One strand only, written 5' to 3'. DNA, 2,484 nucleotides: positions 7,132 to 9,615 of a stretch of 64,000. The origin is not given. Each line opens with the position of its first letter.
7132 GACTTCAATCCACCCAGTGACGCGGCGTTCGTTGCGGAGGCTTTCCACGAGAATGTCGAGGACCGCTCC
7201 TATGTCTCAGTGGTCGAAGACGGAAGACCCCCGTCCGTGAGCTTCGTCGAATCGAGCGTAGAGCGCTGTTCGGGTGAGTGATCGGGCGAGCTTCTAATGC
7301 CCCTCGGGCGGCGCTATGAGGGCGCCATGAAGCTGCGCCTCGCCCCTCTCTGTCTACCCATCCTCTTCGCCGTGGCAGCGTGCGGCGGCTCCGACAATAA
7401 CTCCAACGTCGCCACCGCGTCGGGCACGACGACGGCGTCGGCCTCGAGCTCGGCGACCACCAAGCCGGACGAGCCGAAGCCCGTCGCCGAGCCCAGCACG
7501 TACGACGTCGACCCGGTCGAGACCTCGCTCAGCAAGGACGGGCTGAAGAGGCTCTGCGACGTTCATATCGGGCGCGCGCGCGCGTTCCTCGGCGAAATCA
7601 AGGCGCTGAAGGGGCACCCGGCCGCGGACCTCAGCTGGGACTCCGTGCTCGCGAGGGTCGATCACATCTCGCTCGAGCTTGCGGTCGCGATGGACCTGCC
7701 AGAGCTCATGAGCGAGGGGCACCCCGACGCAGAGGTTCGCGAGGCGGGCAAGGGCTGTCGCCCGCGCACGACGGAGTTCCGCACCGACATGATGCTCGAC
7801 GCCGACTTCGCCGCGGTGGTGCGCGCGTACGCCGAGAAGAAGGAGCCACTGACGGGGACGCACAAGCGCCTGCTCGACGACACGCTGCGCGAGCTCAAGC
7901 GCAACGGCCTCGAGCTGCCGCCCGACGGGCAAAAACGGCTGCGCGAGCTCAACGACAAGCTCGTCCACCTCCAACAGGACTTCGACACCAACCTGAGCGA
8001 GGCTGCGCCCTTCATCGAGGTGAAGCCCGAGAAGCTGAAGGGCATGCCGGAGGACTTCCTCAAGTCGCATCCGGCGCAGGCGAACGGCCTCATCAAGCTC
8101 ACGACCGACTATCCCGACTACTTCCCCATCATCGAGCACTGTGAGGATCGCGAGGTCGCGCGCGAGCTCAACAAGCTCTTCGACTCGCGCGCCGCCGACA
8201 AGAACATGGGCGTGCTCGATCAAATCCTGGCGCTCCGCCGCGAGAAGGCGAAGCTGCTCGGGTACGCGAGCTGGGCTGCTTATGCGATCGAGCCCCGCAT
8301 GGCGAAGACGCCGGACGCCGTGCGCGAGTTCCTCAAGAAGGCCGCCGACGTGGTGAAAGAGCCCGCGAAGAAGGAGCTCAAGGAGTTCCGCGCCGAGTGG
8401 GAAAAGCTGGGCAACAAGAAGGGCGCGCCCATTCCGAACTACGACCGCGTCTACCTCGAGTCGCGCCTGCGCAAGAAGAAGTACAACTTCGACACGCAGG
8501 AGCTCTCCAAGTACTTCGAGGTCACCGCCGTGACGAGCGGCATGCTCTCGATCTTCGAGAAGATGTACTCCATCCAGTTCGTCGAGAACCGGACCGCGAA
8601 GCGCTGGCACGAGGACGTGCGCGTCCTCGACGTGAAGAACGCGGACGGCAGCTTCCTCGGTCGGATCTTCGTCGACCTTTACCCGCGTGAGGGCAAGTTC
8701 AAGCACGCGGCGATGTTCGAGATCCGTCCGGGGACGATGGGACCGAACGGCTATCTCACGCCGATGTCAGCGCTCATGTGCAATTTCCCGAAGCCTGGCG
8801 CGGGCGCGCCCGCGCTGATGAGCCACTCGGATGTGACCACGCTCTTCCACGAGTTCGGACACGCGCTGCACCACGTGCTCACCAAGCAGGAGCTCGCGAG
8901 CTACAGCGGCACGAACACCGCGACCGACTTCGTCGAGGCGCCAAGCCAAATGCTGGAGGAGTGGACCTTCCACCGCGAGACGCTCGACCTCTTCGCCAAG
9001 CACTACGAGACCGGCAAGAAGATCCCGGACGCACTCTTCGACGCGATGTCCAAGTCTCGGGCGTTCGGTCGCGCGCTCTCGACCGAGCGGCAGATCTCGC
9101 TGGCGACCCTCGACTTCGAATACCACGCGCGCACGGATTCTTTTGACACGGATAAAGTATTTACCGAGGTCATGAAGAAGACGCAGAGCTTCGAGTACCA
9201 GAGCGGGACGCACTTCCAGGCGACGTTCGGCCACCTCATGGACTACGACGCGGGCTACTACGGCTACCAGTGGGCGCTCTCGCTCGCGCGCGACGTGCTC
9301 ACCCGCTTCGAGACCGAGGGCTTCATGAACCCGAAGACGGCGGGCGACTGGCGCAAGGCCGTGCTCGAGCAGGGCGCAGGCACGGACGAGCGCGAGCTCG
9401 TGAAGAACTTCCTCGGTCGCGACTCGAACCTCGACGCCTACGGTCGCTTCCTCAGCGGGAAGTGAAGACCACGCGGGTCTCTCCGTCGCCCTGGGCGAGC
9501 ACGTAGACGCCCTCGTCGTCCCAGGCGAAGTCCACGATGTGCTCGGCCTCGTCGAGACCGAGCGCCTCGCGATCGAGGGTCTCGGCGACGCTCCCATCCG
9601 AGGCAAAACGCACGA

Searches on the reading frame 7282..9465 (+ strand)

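Call 30: search_protein_families(library=pfam, proteins=[window:7282-9465:+], max_evalue=0.001)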
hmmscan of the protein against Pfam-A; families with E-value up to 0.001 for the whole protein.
window:7282-9465:+ (727 aa): 1 family
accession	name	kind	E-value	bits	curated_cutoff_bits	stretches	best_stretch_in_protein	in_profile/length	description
PF01432.26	Peptidase_M3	-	5.2e-116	389.1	27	1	285-720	3-451/457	Peptidase family M3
